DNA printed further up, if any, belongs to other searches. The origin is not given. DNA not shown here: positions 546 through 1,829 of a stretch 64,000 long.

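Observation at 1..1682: Low-GC island with an overlapping HEPN(HI0074) - MNT(HI0073) - HNH nuclease three-gene cassette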

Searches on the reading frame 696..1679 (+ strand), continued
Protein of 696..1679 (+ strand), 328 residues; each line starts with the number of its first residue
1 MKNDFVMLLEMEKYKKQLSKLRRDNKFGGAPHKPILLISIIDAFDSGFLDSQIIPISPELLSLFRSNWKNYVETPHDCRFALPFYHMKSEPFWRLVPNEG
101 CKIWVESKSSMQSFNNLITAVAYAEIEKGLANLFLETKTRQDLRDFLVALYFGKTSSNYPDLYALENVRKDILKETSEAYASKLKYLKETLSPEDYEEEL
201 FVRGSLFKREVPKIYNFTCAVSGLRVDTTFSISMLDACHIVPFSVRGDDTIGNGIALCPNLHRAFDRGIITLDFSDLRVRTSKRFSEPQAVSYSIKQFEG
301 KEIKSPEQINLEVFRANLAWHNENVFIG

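Call 23: search_protein_families(library=pfam, alignment_id=A2, max_evalue=0.001)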
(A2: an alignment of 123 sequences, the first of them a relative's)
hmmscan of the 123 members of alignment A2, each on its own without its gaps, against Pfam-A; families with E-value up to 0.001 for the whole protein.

A. member 1, L002:4778-5974:+ (399 aa): 1 family
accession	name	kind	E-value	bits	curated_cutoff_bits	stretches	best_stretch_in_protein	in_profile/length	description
PF01507.26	PAPS_reduct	-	5.1e-09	36.8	22.5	1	29-214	4-153/175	Phosphoadenosine phosphosulfate reductase domain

B. families by the number of members that match (of 123 scanned): 125 families (the first 25 are shown)
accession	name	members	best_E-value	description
PF01507.26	PAPS_reduct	20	5e-16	Phosphoadenosine phosphosulfate reductase domain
PF05544.16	Pro_racemase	3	4.6e-128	Proline racemase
PF09848.15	SLFN-g3_helicase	3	6e-102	Schlafen group 3, DNA/RNA helicase domain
PF18962.6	Por_Secre_tail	3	2.3e-12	Secretion system C-terminal sorting domain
PF13604.12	AAA_30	3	1.8e-11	AAA domain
PF08818.16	DUF1801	3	9.7e-10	Domain of unknown function (DU1801)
PF04851.21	ResIII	3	1.8e-08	Type III restriction enzyme, res subunit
PF04266.20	ASCH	3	2.4e-05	ASCH domain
PF25199.1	nSTAND_NTPase5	3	3e-05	Novel STAND NTPase 5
PF01678.24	DAP_epimerase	3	0.00033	Diaminopimelate epimerase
PF13091.12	PLDc_2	2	4.2e-43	PLD-like domain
PF04389.22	Peptidase_M28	2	3.5e-40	Peptidase family M28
PF00656.27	Peptidase_C14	2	1.1e-20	Caspase domain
PF13086.12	AAA_11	2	1.8e-20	AAA domain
PF00583.31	Acetyltransf_1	2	5.4e-16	Acetyltransferase (GNAT) family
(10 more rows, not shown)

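Call 25: search_protein_families(library=pfam, alignment_id=A3, max_evalue=0.001)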
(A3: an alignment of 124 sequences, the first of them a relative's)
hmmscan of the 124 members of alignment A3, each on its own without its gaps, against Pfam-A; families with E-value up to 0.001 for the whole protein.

A. member 1, L002:6951-7964:+ (338 aa): 13 families
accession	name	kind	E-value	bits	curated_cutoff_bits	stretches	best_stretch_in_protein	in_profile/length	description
PF13401.12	AAA_22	-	2.5e-09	38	27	0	4-67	5-62/130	AAA domain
PF04851.21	ResIII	-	1.2e-07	32.2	22.5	0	3-97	22-109/164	Type III restriction enzyme, res subunit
PF10412.15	TrwB_AAD_bind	-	1.1e-06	28.2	20.5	0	3-45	14-53/387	Type IV secretion-system coupling protein DNA-binding domain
PF05872.18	HerA_C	-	8.1e-06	25.2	22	1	218-263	253-300/502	Helicase HerA-like C-terminal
PF00004.35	AAA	-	3.5e-05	24.7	21.2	0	8-87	2-67/131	ATPase family associated with various cellular activities (AAA)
PF00270.35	DEAD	-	5e-05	23.5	26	0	200-262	95-157/167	DEAD/DEAH box helicase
PF13173.12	AAA_14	-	8.2e-05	23.1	27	0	7-90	5-75/129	AAA domain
PF04665.18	Pox_A32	-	9.9e-05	22.4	22.8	0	3-41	12-48/242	Poxvirus A32 protein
PF01935.23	DUF87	-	0.00017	22.2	23.2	1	6-104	25-103/220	Helicase HerA, central domain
PF12846.13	AAA_10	-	0.00019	21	27.5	0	3-315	20-333/362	AAA-like domain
PF05729.18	NACHT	-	0.00029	21.1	26.7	0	7-43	3-42/167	NACHT domain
PF09848.15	SLFN-g3_helicase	-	0.00069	19.4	24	0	7-28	4-25/354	Schlafen group 3, DNA/RNA helicase domain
PF12696.13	TraG-D_C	-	0.00072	19.9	22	0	225-321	3-102/126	TraM recognition site of TraD and TraG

B. families by the number of members that match (of 124 scanned): 141 families (the first 25 are shown)
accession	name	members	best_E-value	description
PF13401.12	AAA_22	17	9.2e-10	AAA domain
PF04851.21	ResIII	15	5.1e-43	Type III restriction enzyme, res subunit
PF00270.35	DEAD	15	1.7e-31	DEAD/DEAH box helicase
PF12846.13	AAA_10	11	1.4e-09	AAA-like domain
PF10412.15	TrwB_AAD_bind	11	2.4e-07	Type IV secretion-system coupling protein DNA-binding domain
PF05872.18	HerA_C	10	2.8e-08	Helicase HerA-like C-terminal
PF00271.37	Helicase_C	9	4.5e-25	Helicase conserved C-terminal domain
PF08870.17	DndE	9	7.5e-21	DNA sulphur modification protein DndE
PF01935.23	DUF87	9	2.2e-13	Helicase HerA, central domain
PF00004.35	AAA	8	8.8e-06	ATPase family associated with various cellular activities (AAA)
PF01580.24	FtsK_SpoIIIE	7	4.1e-41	FtsK/SpoIIIE family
PF09848.15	SLFN-g3_helicase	6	1.4e-05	Schlafen group 3, DNA/RNA helicase domain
PF12696.13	TraG-D_C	5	0.0002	TraM recognition site of TraD and TraG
PF00580.27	UvrD-helicase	4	1.5e-34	UvrD/REP helicase N-terminal domain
PF13245.12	AAA_19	4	2.8e-24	AAA domain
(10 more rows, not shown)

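Call 29: search_protein_families(library=ncbifam, proteins=[L002:2934-3500:+, L002:3598-4377:+, L002:4778-5974:+, L002:5989-6951:+, L002:6951-7964:+, L002:7971-9296:+, L002:9367-9639:+, L033:3150-4541:+, L033:4629-5969:+, L033:7517-9073:+], max_evalue=0.001)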
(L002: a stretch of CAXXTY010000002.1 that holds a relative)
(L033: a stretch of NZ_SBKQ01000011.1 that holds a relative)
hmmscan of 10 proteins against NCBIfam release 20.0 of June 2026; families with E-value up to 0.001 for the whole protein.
L002:2934-3500:+ (189 aa): 19 families
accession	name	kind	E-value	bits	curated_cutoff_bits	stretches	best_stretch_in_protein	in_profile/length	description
NF005927.0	PRK07942.1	subfamily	1.1e-14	54.7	186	1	4-184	11-177/232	DNA polymerase III subunit epsilon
NF005906.0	PRK07883.1-4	equivalog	1.5e-14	53.3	495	1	2-182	8-166/563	DEDD exonuclease domain-containing protein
TIGR01405.1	polC_Gram_pos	equivalog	3.6e-14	51.4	1043.45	1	2-184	191-351/1211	DNA polymerase III subunit alpha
NF004964.0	PRK06310.1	equivalog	2.5e-13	50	236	1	27-181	24-168/250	DNA polymerase III subunit epsilon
NF001688.0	PRK00448.1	equivalog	1.7e-12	45.7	873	1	2-183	425-584/1445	PolC-type DNA polymerase III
NF004316.1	PRK05711.1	equivalog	3.9e-12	46.3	196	1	4-119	5-109/234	DNA polymerase III subunit epsilon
TIGR01406.1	dnaQ_proteo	equivalog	7.2e-12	45.4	222.7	1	5-118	5-106/231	DNA polymerase III subunit epsilon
NF005981.0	PRK08074.1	equivalog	4.5e-10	38.2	789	1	2-183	5-165/931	ATP-dependent DNA helicase DinG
NF004963.0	PRK06309.1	equivalog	7.2e-10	38.9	245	1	3-137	5-122/232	DNA polymerase III subunit epsilon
NF006316.0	PRK08517.1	equivalog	1.4e-08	34.4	247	1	57-180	114-226/270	3'-5' exonuclease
TIGR00573.1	dnaq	subfamily_domain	2.9e-07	30.2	71.5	1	20-139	16-130/217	exonuclease, DNA polymerase III, epsilon subunit family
NF005289.0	PRK06807.1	equivalog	3.3e-07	29.9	335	1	2-117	10-111/313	3'-5' exonuclease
NF004719.0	PRK06063.1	equivalog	1.2e-06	27.6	389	1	6-173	22-166/331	DEDDh family exonuclease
NF005905.0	PRK07883.1-3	equivalog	3.7e-06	25.8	508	1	41-180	54-184/581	DEDD exonuclease domain-containing protein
NF004844.0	PRK06195.1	equivalog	4.6e-06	26.2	373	1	41-139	29-123/309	DNA polymerase III subunit epsilon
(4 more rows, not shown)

L002:3598-4377:+ (260 aa): 3 families
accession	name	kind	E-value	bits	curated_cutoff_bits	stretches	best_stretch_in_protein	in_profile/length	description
NF046030.1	ProtAdlyltaseSoFic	equivalog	6.5e-12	45.1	550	1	83-253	100-259/361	protein adenylyltransferase Fic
TIGR02613.1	mob_myst_B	hypoth_equivalog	6.3e-07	29.5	124.4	1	141-209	82-147/186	mobile mystery protein B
NF041381.1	XopAC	subfamily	1.1e-05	24.4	450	1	130-203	336-412/451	XopAC/AvrAC family type III secretion system effector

L002:4778-5974:+ (399 aa): 8 families
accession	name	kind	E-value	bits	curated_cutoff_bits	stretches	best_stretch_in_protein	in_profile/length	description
NF005316.0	PRK06850.1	equivalog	2.4e-134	448.9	536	1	4-388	12-403/505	hypothetical protein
TIGR03183.1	DNA_S_dndC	equivalog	5.5e-117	391.4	290.4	1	22-388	11-392/447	DNA phosphorothioation system sulfurtransferase DndC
NF010367.0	PRK13795.1-2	equivalog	3.2e-10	39.1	456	1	22-173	240-363/584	hypothetical protein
NF010368.0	PRK13795.1-3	equivalog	2.6e-09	35.9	588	1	20-208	243-395/635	hypothetical protein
NF010366.0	PRK13795.1-1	equivalog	4.2e-09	35.1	745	1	20-171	262-389/667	hypothetical protein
NF006351.0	PRK08576.1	equivalog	9.6e-09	34.3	290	1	25-171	235-348/436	hypothetical protein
NF010369.0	PRK13795.1-4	equivalog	3.1e-08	32.3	1086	1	23-212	250-407/633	hypothetical protein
NF006327.0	PRK08557.1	equivalog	1.6e-06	27.2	366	1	25-172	180-301/415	hypothetical protein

L002:5989-6951:+ (321 aa): 1 family
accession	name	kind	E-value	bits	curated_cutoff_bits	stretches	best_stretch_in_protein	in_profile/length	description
NF045808.1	PT-DNA_restrict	exception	4.6e-27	94.9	180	1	21-320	16-284/284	phosphorothioated DNA-binding restriction endonuclease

L002:6951-7964:+ (338 aa): 9 families
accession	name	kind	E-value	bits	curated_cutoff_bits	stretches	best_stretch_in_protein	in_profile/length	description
NF053655.1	CedD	equivalog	2.6e-07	29.7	600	1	6-264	223-459/527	DNA-translocating ATPase CedD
NF010278.0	PRK13721.1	subfamily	6e-07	27.7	1177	1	3-282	478-749/874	type IV secretion system protein TraC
TIGR02746.1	TraC-F-type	equivalog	6.2e-07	27.7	567.05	1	7-270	433-690/800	type IV secretion system protein TraC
NF033849.1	ser_rich_anae_1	subfamily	1e-05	23.1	650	1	5-124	760-880/1163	serine-rich protein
NF041214.1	plasmid_TraB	equivalog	5.8e-05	21.8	800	0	219-263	342-386/639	plasmid transfer protein TraB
NF045971.1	conju_CD1110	equivalog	0.0001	20.7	325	1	9-306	420-711/752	VirB4-like conjugal transfer ATPase, CD1110 family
TIGR00929.1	VirB4_CagE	subfamily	0.00013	20.4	643.1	1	6-272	439-684/792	VirB4 family type IV secretion/conjugal transfer ATPase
TIGR03744.1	traC_PFL_4706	equivalog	0.00026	19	520.6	1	200-306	711-815/892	conjugative transfer ATPase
NF010447.0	PRK13873.1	equivalog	0.00048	18.2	1020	1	214-316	629-735/815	conjugal transfer protein TrbE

L002:7971-9296:+ (442 aa): 0 families

L002:9367-9639:+ (91 aa): 0 families

L033:3150-4541:+ (464 aa): 11 families
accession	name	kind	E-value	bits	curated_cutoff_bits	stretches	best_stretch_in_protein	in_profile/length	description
TIGR00387.1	glcD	equivalog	1.9e-126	422.3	567.9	1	45-461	1-413/413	glycolate oxidase subunit GlcD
NF008408.0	PRK11230.1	equivalog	4.6e-91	305.8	897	1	6-464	20-473/499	glycolate oxidase subunit GlcD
NF049975.1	2HglutDHaseYdiJ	equivalog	2.4e-40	138.2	1350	2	188-462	252-539/1018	D-2-hydroxyglutarate dehydrogenase YdiJ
NF008439.0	PRK11282.1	equivalog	6.8e-25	87.7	284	1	87-255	42-210/358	glycolate oxidase subunit GlcE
TIGR01678.1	FAD_lactone_ox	subfamily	1.4e-11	44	396.8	1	38-216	11-180/438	sugar 1,4-lactone oxidase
TIGR01677.1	pln_FAD_oxido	subfamily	6.1e-09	34.9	383.1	1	87-222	83-219/560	FAD-dependent oxidoreductase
NF008387.0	PRK11183.1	equivalog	6.9e-09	34.8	391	1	4-154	8-162/570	D-lactate dehydrogenase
NF053785.1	DcplphribOxDprE1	equivalog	1.6e-08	34.2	500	1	83-219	54-185/449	decaprenylphosphoryl-beta-D-ribose oxidase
TIGR01679.1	bact_FAD_ox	subfamily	3e-08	33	292.25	1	41-218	11-176/419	FAD-linked oxidoreductase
NF041227.1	BagG_FevA2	exception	2e-07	30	850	1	42-240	46-231/455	bagremycin/ferroverdin biosynthesis FAD-dependent oxygenase BagG/FevA2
TIGR01676.1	GLDHase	equivalog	2.2e-06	26.8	458.25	1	44-217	64-228/541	L-galactonolactone dehydrogenase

L033:4629-5969:+ (447 aa): 6 families
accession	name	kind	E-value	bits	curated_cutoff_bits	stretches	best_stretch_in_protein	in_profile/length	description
NF005316.0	PRK06850.1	equivalog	1.4e-137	459.5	536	1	3-443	12-457/505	hypothetical protein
TIGR03183.1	DNA_S_dndC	equivalog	3.3e-120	402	290.4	1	9-441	2-445/447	DNA phosphorothioation system sulfurtransferase DndC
NF010366.0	PRK13795.1-1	equivalog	4.8e-09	34.9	745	1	19-214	263-422/667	hypothetical protein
NF006351.0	PRK08576.1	equivalog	1.2e-08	33.9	290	1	11-174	223-349/436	hypothetical protein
NF010367.0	PRK13795.1-2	equivalog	3.9e-08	32.2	456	1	21-219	241-399/584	hypothetical protein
NF010368.0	PRK13795.1-3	equivalog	1.5e-06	26.8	588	1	18-224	243-409/635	hypothetical protein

L033:7517-9073:+ (519 aa): 7 families
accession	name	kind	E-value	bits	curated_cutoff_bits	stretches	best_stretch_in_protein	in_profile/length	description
TIGR03184.1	DNA_S_dndE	equivalog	2.7e-11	43.9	71.85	1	14-107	7-101/104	DNA sulfur modification protein DndE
TIGR02746.1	TraC-F-type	equivalog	3.1e-09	35.3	567.05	0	403-451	640-690/800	type IV secretion system protein TraC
NF007601.2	PRK10247.1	equivalog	0.00017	21.1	292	0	405-451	151-197/204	iron efflux ABC transporter ATP-binding subunit FetA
NF010282.0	PRK13724.1-4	equivalog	0.00039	20.5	194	1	185-214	72-101/106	conjugal transfer protein TrbD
NF011659.0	PRK15079.1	equivalog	0.00085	18.1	540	0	182-240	47-106/334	murein tripeptide/oligopeptide ABC transporter ATP binding protein OppF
TIGR04521.1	ECF_ATPase_2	equivalog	0.00086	18.5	330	0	185-236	31-81/279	energy-coupling factor transporter ATPase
TIGR02673.1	FtsE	equivalog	0.00091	19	264.85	0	406-443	158-194/214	cell division ATP-binding protein FtsE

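Call 49: predict_structure(alignment_id=A1)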
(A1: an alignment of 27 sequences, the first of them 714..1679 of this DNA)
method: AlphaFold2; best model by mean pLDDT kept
length: 322 residues; sequences in the alignment: 27
mean_pLDDT: 82.8   pTM: 0.79
mean pLDDT of the five models: 82.8, 82.2, 79.5, 76.5, 75.6
residues with pLDDT >= 90: 96; 70-90: 182; 50-70: 30; < 50: 14
segments of 3 or more residues with pLDDT < 50: 223-236
pLDDT, mean of each block of 10 residues (from residue 1): 93 86 83 95 94 91 85 89 94 88 81 93 97 95 77 64 87 87 89 86 82 83 45 49 77 81 85 87 74 81 67 83 77
secondary structure, 60 per line:
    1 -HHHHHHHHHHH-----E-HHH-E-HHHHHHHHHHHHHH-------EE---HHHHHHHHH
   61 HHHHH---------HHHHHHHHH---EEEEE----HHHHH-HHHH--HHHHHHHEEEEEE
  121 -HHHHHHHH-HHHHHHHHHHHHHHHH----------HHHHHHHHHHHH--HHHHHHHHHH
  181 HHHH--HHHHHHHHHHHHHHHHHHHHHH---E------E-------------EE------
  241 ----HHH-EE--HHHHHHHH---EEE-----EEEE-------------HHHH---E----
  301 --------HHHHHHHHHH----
elements in order: H2-12 H26-39 H52-65 H75-83 E87-91 H96-100 H102-105 H108-114 E115-120 H122-129 H131-146 H157-168 H171-184 H187-208 H253-260 E264-266 E272-275 H289-292 H309-318

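Call 53: fold_search(model_id=the predicted structure, library=pdb)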
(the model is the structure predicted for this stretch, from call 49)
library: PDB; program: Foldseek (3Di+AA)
matches with E <= 10: 125; with E <= 0.001: 4
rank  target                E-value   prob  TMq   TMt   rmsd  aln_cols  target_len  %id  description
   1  8h0l_B                3.9e-08  1.00  0.41  0.86   1.8       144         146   22  Sulfur binding domain of Hga complexed with phosphorothioated DNA (released 2023-09-27)
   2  8h0l_A                7.9e-08  1.00  0.41  0.84   3.6       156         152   23  Sulfur binding domain of Hga complexed with phosphorothioated DNA (released 2023-09-27)
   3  6yex_A                5.2e-04  1.00  0.28  0.29  17.6       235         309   13  VcaM4I restriction endonuclease in the absence of DNA (released 2020-12-16)
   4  6yex_B                6.8e-04  1.00  0.27  0.29  17.7       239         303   12  VcaM4I restriction endonuclease in the absence of DNA (released 2020-12-16)
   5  7ccd_B                3.4e-03  1.00  0.34  0.61   3.9       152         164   14  Sulfur binding domain of SprMcrA complexed with phosphorothioated DNA (released 2020-07-08)
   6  7ccd_A                4.9e-03  1.00  0.33  0.58   4.1       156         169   14  Sulfur binding domain of SprMcrA complexed with phosphorothioated DNA (released 2020-07-08)
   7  7cc9_B                9.7e-03  1.00  0.34  0.61   4.2       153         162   14  Sulfur binding domain of SprMcrA complexed with phosphorothioated DNA (released 2020-07-08)
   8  5zmm_F                1.3e-02  1.00  0.34  0.24   3.3       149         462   16  Structure of the Type IV phosphorothioation-dependent restriction endonuclease ScoMcrA (released 2018-09-26)
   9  6ghs                  1.3e-02  1.00  0.24  0.27   4.7       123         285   15  Modification dependent TagI restriction endonuclease (released 2018-08-29)
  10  7ccj_A                2.2e-02  1.00  0.36  0.66   3.8       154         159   14  Sulfur binding domain of SprMcrA complexed with phosphorothioated DNA (released 2020-07-08)
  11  7ccj_B                2.2e-02  1.00  0.36  0.66   3.8       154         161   14  Sulfur binding domain of SprMcrA complexed with phosphorothioated DNA (released 2020-07-08)
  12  7cc9_A                2.2e-02  1.00  0.35  0.62   3.8       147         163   14  Sulfur binding domain of SprMcrA complexed with phosphorothioated DNA (released 2020-07-08)
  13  5zmm_C                3.0e-02  1.00  0.33  0.21   3.4       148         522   16  Structure of the Type IV phosphorothioation-dependent restriction endonuclease ScoMcrA (released 2018-09-26)
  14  5zmn_A                6.3e-02  1.00  0.33  0.33   3.6       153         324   16  Sulfur binding domain and SRA domain of ScoMcrA complexed with phosphorothioated DNA (released 2018-09-26)
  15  5zmm_B                7.8e-02  0.99  0.29  0.19   4.7       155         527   15  Structure of the Type IV phosphorothioation-dependent restriction endonuclease ScoMcrA (released 2018-09-26)
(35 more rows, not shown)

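Call 58: find_encoding_contigs(protein=P0123, flank=10000, max_places=3)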
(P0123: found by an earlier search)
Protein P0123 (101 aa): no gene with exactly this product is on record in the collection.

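Call 60: find_related_loci(query=A1, collection=viral_contigs, flank=4000)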
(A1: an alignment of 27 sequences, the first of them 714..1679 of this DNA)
Query A1 (322 aa) in viral_contigs; peptide patterns used: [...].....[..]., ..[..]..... (x = any residue, [..] = any of these).
3 stretches matched a pattern; 1 encode a relative of the query (tblastn E <= 1e-3); 1 distinct loci.
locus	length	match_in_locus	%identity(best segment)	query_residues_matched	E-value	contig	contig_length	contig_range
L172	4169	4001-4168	47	233-289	5e-14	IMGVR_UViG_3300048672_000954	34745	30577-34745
